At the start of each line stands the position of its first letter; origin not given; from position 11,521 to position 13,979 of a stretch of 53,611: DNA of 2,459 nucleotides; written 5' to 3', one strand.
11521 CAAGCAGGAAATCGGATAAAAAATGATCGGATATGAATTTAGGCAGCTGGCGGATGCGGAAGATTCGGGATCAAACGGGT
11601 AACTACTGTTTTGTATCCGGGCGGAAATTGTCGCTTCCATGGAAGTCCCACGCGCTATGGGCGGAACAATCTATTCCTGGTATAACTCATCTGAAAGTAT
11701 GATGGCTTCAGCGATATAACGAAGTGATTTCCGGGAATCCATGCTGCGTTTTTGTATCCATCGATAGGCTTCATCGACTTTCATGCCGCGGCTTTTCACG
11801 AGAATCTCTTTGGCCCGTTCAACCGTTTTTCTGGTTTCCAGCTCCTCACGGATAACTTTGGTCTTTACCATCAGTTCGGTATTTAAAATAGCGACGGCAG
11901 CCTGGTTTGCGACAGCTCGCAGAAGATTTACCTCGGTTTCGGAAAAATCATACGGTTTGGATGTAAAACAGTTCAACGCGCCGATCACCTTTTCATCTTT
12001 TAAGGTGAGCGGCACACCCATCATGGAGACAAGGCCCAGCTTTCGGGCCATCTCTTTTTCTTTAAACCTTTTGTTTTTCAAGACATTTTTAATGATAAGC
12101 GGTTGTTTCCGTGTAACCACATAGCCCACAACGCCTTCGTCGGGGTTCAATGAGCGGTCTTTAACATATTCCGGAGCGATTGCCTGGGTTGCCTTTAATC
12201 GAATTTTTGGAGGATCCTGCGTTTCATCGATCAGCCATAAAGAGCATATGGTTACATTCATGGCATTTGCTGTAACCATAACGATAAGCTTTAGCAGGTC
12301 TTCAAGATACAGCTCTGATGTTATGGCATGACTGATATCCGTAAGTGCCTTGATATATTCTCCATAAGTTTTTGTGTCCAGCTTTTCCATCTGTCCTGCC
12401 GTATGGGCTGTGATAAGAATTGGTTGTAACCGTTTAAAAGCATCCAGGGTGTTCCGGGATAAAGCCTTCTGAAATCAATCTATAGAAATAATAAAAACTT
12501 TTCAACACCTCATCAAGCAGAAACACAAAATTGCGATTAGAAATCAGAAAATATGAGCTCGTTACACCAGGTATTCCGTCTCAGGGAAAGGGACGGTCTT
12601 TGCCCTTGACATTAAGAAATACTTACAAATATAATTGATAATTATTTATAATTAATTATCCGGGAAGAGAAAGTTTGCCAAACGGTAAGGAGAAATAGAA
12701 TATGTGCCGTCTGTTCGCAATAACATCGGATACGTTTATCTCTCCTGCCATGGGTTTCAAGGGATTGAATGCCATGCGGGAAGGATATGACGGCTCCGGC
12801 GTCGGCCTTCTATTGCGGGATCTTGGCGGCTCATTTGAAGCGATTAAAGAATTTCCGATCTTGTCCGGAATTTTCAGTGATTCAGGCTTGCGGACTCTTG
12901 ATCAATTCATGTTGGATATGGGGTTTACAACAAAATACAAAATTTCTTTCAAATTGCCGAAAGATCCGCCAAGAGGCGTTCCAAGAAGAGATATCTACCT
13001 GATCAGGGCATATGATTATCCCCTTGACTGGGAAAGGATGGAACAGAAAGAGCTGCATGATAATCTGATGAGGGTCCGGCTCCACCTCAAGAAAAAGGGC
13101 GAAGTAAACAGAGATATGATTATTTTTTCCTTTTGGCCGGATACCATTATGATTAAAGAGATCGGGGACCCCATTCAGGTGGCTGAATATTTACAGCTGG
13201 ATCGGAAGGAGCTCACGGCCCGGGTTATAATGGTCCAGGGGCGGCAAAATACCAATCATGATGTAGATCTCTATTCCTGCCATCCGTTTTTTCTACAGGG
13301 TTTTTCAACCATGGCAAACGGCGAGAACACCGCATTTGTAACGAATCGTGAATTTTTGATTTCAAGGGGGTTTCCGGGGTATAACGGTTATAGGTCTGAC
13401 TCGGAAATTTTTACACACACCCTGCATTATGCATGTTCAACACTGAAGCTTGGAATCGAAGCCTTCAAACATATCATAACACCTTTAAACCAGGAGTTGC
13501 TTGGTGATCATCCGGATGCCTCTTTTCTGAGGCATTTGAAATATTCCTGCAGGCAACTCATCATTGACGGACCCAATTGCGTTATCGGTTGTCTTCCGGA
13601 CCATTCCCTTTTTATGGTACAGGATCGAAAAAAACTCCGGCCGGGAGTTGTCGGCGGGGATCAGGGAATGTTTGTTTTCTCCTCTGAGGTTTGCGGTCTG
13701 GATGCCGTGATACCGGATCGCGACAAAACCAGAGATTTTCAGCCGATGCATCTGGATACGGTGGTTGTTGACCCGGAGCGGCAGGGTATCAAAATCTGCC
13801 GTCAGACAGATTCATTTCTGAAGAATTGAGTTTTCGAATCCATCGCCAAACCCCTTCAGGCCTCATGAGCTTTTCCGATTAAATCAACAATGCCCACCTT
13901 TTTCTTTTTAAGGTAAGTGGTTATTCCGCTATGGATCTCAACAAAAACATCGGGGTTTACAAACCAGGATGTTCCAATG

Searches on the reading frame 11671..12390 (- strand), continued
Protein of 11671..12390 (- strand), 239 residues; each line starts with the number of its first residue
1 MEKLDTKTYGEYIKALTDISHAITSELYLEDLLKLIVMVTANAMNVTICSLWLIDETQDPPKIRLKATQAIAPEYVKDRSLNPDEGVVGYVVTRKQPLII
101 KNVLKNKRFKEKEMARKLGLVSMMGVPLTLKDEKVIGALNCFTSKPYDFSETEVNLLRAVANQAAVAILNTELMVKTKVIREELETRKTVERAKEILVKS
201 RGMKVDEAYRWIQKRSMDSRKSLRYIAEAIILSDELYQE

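Call 64: fold_search(model_id=the predicted structure, library=pdb)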
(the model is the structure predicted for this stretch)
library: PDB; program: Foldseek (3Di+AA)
matches with E <= 10: 1397; with E <= 0.001: 471
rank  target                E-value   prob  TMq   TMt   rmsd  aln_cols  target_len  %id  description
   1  4mcw_A                2.4e-11  1.00  0.58  0.40   8.5       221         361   20  Crystal structure of a HD-GYP domain (a cyclic-di-GMP phosphodiesterase) containing a tri-nuclear metal centre (released 2014-02-19)
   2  4mcw_B                1.7e-10  1.00  0.59  0.40  10.4       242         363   21  Crystal structure of a HD-GYP domain (a cyclic-di-GMP phosphodiesterase) containing a tri-nuclear metal centre (released 2014-02-19)
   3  3p01_A                3.7e-10  1.00  0.54  0.70   3.7       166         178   17  Crystal structure of two-component response regulator from Nostoc sp. PCC 7120 (released 2010-10-06)
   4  3ci6_B                4.7e-10  1.00  0.53  0.73   3.4       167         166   30  Crystal structure of the GAF domain from Acinetobacter phosphoenolpyruvate-protein phosphotransferase (released 2008-05-13)
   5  3ci6_A                5.3e-10  1.00  0.54  0.78   3.3       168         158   29  Crystal structure of the GAF domain from Acinetobacter phosphoenolpyruvate-protein phosphotransferase (released 2008-05-13)
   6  3p01_C                6.4e-10  1.00  0.55  0.76   3.1       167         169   18  Crystal structure of two-component response regulator from Nostoc sp. PCC 7120 (released 2010-10-06)
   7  3lfv_B                4.4e-09  1.00  0.50  0.34   9.0       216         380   16  crystal structure of unliganded PDE5A GAF domain (released 2010-09-22)
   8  3p01_B                4.9e-09  1.00  0.54  0.72   3.7       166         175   17  Crystal structure of two-component response regulator from Nostoc sp. PCC 7120 (released 2010-10-06)
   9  3lfv_A                6.3e-09  1.00  0.51  0.34   7.8       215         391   18  crystal structure of unliganded PDE5A GAF domain (released 2010-09-22)
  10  3trc                  7.6e-09  1.00  0.56  0.76   3.4       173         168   24  Structure of the GAF domain from a phosphoenolpyruvate-protein phosphotransferase (ptsP) from Coxiella burnetii (released 2011-09-28)
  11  5hsq                  8.1e-09  1.00  0.51  0.27   8.6       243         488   13  The surface engineered photosensory module (PAS-GAF-PHY) of the bacterial phytochrome Agp1 (AtBphP1) in the Pr form, chr (released 2016-08-03)
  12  6ptx_A                1.7e-08  1.00  0.57  0.31   6.2       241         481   13  Dark, 100K, PCM Myxobacterial Phytochrome, P2, Wild Type, (released 2019-10-09)
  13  5w10_B                2.0e-08  1.00  0.49  0.65   4.8       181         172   23  Lcd1 GAF domain in complex with cAMP ligand (released 2017-06-28)
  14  6ob8_A                2.3e-08  1.00  0.54  0.43   3.9       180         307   15  Crystal structure of a dual sensor histidine kinase in green light illuminated state (released 2019-09-18)
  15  8jrc_A                2.5e-08  1.00  0.56  0.74   3.9       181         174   18  Crystal structure of the GAF domain of the transcriptional activator NifA (released 2024-06-19)
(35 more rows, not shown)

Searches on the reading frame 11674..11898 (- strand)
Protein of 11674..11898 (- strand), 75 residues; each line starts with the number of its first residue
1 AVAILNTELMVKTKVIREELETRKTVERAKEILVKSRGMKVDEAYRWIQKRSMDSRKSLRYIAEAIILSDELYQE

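Call 49: search_solved_structures(query=window:11674-11898:-, max_evalue=0.01, show_alignments=4)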
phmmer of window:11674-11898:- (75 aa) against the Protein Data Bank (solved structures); distinct sequences matched with E-value up to 0.01: 3.
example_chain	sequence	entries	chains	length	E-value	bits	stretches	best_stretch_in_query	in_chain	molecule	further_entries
1s8n_A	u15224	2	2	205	3e-10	42.9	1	13-67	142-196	putative antiterminator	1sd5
6wsh_A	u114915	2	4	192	7.5e-07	32.2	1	15-71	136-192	Response regulator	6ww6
4akk_A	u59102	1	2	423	4.3e-05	26.6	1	15-69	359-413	NITRATE REGULATORY PROTEIN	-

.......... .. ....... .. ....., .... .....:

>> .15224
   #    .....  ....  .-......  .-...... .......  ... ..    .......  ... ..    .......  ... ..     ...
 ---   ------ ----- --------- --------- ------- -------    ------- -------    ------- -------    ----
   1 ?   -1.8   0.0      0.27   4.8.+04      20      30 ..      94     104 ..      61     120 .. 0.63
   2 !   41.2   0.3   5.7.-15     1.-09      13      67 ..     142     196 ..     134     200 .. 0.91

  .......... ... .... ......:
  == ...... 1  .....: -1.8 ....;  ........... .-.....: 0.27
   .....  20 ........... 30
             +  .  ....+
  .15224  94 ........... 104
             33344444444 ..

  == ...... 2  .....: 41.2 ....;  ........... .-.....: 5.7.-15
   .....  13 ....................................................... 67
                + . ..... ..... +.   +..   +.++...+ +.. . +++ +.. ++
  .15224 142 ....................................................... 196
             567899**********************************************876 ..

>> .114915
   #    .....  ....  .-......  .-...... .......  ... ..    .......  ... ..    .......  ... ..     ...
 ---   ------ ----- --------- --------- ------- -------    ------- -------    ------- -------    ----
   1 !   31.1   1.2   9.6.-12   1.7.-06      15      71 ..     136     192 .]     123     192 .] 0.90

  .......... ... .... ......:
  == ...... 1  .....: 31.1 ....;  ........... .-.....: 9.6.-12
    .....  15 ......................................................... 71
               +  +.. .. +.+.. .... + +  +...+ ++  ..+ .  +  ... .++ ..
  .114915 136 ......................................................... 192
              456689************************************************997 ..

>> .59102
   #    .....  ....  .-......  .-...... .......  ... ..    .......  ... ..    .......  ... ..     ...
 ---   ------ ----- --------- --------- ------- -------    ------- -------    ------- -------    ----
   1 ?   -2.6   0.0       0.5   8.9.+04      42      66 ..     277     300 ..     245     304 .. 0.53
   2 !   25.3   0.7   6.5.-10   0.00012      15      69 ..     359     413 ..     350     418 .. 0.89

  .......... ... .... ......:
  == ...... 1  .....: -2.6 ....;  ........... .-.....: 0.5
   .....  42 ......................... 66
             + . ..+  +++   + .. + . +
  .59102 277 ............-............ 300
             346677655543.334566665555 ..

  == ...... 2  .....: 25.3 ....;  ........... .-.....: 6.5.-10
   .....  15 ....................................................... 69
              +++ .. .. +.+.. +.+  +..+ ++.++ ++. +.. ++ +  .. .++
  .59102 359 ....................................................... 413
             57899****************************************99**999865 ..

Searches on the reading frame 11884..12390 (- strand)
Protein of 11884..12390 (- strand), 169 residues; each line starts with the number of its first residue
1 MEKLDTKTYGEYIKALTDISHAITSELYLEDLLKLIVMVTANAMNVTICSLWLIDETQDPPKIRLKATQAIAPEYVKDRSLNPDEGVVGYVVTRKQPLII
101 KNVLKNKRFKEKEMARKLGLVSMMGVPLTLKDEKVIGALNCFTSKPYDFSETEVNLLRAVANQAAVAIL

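Call 55: search_solved_structures(query=window:11884-12390:-, max_evalue=0.0001, show_alignments=2)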
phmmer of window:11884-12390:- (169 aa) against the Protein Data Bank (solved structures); distinct sequences matched with E-value up to 0.0001: 4.
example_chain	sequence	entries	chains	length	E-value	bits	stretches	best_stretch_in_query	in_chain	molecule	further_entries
3ci6_A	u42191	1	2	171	2.4e-15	59.8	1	16-162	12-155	Phosphoenolpyruvate-protein phosphotransferase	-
3trc_A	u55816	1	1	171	1.8e-07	34.2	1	13-156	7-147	Phosphoenolpyruvate-protein phosphotransferase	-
3e0y_A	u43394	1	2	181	3.1e-07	33.5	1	13-168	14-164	Conserved domain protein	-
5w10_A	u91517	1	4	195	8.6e-07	32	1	10-167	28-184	cGMP-specific phosphodiesterase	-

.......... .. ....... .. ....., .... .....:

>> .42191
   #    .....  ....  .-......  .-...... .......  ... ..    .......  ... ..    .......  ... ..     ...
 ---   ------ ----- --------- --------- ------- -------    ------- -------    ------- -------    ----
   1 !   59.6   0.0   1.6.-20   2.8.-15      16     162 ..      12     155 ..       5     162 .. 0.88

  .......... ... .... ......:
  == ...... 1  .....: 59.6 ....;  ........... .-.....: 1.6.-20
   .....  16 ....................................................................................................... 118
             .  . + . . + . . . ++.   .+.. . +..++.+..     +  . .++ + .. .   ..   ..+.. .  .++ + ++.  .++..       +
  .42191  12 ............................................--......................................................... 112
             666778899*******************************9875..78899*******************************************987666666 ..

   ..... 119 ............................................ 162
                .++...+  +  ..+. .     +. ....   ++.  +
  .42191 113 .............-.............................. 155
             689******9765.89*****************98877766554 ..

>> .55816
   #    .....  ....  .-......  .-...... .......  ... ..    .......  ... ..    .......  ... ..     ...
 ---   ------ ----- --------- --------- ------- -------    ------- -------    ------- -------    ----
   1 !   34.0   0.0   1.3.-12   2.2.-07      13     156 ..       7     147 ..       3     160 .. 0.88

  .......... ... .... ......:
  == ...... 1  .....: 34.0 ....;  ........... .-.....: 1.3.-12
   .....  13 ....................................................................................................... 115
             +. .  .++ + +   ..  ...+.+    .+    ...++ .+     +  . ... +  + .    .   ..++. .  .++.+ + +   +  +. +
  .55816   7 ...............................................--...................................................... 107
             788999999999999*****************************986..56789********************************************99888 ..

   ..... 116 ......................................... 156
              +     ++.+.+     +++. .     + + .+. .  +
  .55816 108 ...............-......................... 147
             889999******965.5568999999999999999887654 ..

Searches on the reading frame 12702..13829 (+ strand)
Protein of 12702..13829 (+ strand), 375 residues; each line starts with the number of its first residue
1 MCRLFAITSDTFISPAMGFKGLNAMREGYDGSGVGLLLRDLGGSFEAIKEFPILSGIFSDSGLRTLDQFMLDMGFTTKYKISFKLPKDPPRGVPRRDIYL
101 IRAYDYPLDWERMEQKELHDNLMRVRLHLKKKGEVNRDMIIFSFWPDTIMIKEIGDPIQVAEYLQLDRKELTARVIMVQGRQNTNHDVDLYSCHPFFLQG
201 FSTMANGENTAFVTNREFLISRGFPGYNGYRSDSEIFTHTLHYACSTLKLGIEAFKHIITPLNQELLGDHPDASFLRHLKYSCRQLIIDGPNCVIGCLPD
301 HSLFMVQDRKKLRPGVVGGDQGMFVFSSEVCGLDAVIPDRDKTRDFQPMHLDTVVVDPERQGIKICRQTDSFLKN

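Call 6: search_protein_families(library=pfam, proteins=[window:12702-13829:+])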
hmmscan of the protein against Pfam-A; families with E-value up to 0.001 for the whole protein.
window:12702-13829:+ (375 aa): 0 families

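Call 26: search_protein_families(library=ncbifam, proteins=[window:12702-13829:+], max_evalue=0.01)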
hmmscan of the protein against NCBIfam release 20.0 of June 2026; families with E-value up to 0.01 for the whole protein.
window:12702-13829:+ (375 aa): 0 families

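Call 41: search_protein_families(library=pfam, proteins=[window:12702-13829:+], max_evalue=0.1)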
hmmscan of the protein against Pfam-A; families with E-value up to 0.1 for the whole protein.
window:12702-13829:+ (375 aa): 2 families
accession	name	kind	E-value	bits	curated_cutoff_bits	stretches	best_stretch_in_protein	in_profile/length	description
PF00310.26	GATase_2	-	0.0033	16.7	19.9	1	113-331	139-371/420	Glutamine amidotransferases class-II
PF13522.11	GATase_6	-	0.03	14.8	27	0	174-244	11-80/130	Glutamine amidotransferase domain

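Call 43: search_solved_structures(query=window:12702-13829:+, max_evalue=1)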
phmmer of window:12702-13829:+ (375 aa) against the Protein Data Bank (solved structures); distinct sequences matched with E-value up to 1: 0.

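Call 71: search_solved_structures(query=A6, max_evalue=1)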
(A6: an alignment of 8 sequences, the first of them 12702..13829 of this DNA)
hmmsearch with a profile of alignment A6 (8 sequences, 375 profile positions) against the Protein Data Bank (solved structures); distinct sequences matched with E-value up to 1: 2.
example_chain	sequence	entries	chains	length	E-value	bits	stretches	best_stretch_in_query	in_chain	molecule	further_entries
6lbp_A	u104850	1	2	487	0.061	15.7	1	292-336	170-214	Amidophosphoribosyltransferase 2, chloroplastic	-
3mdn_A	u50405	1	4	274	0.28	13.6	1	176-237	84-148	Glutamine aminotransferase class-II domain protein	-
